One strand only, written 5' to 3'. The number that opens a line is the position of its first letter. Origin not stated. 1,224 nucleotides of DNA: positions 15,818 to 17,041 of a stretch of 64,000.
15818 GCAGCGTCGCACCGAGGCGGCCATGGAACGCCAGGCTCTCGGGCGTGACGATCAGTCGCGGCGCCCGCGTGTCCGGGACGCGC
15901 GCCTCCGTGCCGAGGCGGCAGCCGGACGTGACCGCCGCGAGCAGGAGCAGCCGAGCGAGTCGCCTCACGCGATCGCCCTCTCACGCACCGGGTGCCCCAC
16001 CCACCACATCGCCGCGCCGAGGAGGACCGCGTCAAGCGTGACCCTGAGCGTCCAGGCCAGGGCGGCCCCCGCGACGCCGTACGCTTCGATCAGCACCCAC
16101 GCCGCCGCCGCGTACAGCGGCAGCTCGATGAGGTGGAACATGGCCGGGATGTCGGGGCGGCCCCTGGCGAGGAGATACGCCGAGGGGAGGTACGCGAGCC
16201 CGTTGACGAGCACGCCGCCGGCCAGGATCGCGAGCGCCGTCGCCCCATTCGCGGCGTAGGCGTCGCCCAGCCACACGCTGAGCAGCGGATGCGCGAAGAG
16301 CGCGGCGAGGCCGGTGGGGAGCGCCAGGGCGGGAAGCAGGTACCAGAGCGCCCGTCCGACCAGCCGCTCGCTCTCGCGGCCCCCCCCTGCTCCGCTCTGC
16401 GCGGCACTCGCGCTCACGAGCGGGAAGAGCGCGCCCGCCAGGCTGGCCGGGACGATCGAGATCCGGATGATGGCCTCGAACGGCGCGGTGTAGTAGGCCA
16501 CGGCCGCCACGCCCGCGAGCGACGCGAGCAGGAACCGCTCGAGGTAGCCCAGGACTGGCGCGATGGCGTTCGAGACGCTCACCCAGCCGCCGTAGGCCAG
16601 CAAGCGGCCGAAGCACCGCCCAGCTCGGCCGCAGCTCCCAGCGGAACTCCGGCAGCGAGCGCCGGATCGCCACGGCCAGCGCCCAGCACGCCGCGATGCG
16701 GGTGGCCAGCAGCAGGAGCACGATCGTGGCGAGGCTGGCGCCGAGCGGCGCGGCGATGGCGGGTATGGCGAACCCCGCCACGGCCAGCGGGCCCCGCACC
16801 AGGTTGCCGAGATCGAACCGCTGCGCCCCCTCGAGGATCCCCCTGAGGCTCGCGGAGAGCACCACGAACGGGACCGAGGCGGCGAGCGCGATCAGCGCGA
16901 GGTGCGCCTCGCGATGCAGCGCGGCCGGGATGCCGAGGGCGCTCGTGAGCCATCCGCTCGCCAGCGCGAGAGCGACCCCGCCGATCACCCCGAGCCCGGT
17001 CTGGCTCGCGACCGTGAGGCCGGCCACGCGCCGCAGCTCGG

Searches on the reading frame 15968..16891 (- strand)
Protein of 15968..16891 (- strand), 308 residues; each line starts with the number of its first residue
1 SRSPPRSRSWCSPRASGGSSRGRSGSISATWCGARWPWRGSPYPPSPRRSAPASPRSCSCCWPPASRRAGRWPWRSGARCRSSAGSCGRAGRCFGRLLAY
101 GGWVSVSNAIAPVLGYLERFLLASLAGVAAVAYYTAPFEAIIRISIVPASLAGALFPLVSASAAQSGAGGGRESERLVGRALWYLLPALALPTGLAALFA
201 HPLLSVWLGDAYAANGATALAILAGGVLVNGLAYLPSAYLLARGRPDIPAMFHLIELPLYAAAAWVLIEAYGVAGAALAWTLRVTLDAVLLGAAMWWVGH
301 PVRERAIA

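Call 93: search_protein_families(library=pfam, proteins=[window:15968-16891:-], max_evalue=0.01)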
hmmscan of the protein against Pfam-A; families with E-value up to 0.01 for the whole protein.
window:15968-16891:- (308 aa): 2 families
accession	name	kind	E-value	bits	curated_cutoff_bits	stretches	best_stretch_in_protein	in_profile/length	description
PF01943.22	Polysacc_synt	-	1.3e-05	25.3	28.2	1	96-160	206-271/274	Polysaccharide biosynthesis protein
PF03023.19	MurJ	-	3.1e-05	23.2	27.4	1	115-291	216-395/451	Lipid II flippase MurJ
